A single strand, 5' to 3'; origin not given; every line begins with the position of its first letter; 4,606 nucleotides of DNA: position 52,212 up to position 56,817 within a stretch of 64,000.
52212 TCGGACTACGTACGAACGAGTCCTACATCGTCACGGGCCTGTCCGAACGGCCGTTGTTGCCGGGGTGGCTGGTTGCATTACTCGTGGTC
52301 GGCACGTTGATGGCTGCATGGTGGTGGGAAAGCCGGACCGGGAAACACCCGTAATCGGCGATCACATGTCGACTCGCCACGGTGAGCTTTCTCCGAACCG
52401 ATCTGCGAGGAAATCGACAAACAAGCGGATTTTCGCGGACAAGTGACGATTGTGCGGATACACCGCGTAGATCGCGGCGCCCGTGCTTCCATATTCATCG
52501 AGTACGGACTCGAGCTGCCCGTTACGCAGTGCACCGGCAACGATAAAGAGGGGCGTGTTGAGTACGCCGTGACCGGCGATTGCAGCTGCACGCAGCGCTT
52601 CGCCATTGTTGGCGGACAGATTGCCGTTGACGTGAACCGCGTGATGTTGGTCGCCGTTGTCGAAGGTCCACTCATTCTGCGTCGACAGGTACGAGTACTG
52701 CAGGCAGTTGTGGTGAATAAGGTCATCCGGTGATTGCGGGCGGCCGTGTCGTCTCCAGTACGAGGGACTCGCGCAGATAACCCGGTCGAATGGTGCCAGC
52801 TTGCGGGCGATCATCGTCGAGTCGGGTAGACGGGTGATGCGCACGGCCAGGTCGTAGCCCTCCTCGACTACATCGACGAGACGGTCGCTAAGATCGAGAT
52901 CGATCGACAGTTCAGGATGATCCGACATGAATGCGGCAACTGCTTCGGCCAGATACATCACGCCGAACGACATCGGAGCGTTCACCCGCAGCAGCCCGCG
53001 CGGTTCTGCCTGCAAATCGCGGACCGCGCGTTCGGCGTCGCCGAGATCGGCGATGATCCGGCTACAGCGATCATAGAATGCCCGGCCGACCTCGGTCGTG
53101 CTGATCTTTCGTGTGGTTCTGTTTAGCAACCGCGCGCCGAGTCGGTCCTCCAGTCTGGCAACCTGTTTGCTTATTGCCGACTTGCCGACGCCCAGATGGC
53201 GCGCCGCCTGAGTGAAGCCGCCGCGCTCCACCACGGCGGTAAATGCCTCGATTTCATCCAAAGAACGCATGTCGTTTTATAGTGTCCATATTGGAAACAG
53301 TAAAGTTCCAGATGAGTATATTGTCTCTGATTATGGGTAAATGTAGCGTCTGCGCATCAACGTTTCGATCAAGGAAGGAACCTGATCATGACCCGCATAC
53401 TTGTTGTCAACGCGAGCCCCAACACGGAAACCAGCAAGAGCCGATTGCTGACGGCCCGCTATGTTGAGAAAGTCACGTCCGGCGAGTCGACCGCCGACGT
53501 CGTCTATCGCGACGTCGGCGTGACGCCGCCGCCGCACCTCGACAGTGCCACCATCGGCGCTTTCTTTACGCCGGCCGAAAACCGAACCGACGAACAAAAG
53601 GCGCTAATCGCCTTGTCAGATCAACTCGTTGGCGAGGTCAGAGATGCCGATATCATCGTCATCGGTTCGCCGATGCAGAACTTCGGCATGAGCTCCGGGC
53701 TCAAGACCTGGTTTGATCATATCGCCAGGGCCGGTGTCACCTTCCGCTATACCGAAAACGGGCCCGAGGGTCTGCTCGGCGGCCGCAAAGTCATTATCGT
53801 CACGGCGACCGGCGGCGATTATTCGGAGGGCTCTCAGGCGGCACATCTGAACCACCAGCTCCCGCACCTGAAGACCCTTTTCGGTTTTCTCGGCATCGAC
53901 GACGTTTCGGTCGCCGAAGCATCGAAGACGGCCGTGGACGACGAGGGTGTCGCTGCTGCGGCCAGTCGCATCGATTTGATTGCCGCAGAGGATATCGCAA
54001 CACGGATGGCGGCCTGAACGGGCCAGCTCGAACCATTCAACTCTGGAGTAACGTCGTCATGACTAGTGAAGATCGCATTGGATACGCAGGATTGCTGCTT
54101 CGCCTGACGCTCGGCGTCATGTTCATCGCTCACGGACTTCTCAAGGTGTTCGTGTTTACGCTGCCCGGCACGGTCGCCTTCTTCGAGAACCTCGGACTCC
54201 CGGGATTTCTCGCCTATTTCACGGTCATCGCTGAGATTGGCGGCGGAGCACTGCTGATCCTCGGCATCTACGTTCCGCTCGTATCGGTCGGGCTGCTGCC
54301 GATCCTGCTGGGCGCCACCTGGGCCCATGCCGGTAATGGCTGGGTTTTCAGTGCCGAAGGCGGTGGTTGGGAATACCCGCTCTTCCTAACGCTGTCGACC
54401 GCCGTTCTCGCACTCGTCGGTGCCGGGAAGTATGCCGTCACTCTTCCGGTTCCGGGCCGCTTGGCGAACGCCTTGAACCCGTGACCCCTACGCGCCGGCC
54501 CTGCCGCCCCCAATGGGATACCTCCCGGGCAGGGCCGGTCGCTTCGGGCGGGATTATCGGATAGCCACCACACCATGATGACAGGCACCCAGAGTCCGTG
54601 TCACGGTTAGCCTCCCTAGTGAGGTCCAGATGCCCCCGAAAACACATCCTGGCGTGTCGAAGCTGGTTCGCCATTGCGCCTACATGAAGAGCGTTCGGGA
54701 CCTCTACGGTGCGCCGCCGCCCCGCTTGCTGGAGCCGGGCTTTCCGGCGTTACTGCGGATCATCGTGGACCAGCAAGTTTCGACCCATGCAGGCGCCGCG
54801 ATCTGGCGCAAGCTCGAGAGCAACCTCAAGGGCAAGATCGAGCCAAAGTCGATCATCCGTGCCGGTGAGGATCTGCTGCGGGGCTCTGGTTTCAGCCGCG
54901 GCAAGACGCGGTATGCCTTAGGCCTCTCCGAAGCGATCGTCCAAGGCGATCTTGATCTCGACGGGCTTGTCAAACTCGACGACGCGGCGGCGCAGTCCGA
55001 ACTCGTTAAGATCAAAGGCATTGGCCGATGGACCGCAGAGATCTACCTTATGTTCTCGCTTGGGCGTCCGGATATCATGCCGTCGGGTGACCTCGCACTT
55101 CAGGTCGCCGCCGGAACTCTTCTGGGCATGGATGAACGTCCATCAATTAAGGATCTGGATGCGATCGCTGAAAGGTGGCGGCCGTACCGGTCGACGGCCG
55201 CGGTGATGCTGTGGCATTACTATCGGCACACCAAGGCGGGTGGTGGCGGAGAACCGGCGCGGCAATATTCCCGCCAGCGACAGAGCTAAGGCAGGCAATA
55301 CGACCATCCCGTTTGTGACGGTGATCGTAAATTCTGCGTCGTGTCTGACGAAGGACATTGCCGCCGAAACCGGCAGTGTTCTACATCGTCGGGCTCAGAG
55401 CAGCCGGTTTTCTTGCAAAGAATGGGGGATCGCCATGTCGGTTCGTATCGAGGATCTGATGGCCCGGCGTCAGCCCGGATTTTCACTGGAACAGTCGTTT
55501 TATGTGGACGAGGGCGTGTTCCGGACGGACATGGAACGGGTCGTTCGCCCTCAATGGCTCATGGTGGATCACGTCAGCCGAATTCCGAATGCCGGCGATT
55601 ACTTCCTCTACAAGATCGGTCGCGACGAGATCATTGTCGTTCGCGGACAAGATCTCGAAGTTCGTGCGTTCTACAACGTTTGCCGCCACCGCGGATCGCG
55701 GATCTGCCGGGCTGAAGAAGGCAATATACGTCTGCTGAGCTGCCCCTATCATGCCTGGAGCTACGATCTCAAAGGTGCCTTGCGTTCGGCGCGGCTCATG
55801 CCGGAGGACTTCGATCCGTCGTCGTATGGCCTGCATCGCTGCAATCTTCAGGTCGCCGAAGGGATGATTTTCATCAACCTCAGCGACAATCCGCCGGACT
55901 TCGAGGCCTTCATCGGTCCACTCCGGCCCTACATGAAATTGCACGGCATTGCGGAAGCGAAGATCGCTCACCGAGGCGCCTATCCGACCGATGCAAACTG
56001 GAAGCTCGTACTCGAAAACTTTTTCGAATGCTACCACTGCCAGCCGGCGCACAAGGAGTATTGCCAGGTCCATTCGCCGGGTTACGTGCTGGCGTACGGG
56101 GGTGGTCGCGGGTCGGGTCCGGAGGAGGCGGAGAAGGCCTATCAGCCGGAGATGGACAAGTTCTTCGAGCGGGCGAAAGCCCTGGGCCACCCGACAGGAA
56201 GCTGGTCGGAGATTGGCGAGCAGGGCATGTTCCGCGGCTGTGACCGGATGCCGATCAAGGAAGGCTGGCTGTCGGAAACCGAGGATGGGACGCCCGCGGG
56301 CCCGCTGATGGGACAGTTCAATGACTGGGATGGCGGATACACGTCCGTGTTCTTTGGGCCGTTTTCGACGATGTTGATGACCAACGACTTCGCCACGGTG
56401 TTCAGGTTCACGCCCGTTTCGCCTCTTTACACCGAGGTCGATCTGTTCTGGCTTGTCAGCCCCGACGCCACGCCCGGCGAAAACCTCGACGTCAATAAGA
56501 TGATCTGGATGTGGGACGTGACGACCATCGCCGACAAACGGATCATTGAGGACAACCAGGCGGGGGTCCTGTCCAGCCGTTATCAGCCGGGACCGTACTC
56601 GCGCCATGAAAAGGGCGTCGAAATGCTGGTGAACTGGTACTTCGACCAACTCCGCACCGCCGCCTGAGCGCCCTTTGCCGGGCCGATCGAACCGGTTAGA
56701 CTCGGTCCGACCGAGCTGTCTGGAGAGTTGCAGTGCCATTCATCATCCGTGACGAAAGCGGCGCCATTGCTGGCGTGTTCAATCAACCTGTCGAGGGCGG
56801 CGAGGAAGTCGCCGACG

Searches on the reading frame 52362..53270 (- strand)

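Call 54: search_protein_families(library=pfam, proteins=[window:52362-53270:-], max_evalue=0.001)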
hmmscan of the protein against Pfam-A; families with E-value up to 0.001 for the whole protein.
window:52362-53270:- (302 aa): 2 families
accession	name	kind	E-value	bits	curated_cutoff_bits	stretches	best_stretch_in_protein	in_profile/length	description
PF03466.25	LysR_substrate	-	6.3e-46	156.8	28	1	88-292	2-208/209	LysR substrate binding domain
PF00126.33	HTH_1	-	2e-20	72.9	26.6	1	4-63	1-60/60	Bacterial regulatory helix-turn-helix protein, lysR family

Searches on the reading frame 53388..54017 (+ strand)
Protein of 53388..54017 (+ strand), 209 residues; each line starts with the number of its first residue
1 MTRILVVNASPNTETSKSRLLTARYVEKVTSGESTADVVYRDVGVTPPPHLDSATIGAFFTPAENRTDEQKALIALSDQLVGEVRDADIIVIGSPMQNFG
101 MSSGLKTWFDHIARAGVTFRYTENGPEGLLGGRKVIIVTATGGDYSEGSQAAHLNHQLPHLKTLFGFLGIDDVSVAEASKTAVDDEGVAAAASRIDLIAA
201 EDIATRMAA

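Call 54: search_protein_families(library=pfam, proteins=[window:53388-54017:+], max_evalue=0.001)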
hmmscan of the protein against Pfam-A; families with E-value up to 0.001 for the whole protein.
window:53388-54017:+ (209 aa): 2 families
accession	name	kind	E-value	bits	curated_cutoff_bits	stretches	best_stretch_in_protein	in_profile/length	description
PF02525.22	Flavodoxin_2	-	7.1e-47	160.1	27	1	3-195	2-194/198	Flavodoxin-like fold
PF03358.20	FMN_red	-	2.9e-13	50.1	24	1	2-163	1-137/152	NADPH-dependent FMN reductase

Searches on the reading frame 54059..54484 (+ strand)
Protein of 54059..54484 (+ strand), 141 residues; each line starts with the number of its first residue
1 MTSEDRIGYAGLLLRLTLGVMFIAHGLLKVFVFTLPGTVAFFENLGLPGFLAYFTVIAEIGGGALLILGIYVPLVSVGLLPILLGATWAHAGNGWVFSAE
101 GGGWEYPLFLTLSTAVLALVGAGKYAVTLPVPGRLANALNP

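Call 54: search_protein_families(library=pfam, proteins=[window:54059-54484:+], max_evalue=0.001)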
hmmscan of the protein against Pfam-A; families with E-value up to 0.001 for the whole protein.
window:54059-54484:+ (141 aa): 1 family
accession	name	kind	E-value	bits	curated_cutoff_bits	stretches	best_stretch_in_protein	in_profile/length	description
PF07681.17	DoxX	-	1.4e-19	71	23.6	1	12-89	3-82/85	DoxX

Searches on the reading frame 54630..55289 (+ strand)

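Call 55: search_protein_families(library=pfam, proteins=[window:54630-55289:+], max_evalue=0.001)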
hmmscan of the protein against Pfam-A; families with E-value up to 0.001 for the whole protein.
window:54630-55289:+ (219 aa): 1 family
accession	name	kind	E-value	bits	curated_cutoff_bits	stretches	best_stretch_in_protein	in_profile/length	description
PF00730.31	HhH-GPD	-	7e-11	42.9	26.2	1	43-184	2-107/108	HhH-GPD superfamily base excision DNA repair protein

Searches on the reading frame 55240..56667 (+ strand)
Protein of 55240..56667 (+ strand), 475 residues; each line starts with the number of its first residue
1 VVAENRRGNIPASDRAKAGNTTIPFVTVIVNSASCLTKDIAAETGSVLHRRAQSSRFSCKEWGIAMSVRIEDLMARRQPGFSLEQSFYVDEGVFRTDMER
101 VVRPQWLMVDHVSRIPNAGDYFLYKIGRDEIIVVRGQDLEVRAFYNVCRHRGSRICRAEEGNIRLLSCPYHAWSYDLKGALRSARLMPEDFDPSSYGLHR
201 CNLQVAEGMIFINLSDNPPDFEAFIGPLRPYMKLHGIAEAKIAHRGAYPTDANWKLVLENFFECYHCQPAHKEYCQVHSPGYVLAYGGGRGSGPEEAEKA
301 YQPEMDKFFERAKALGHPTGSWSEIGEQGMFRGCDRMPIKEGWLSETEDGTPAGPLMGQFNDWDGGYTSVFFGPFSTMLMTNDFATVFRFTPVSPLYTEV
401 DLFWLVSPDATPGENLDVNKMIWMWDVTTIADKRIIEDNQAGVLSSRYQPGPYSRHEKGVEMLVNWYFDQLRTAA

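Call 55: search_protein_families(library=pfam, proteins=[window:55240-56667:+], max_evalue=0.001)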
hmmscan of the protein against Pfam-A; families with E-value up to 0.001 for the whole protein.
window:55240-56667:+ (475 aa): 2 families
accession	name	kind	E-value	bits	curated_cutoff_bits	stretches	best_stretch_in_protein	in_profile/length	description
PF00848.25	Ring_hydroxyl_A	-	1.3e-26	94.3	24.9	1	241-471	5-206/208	Ring hydroxylating alpha subunit (catalytic domain)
PF00355.32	Rieske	-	1.5e-15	57.3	20.3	1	105-185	1-79/88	Rieske [2Fe-2S] domain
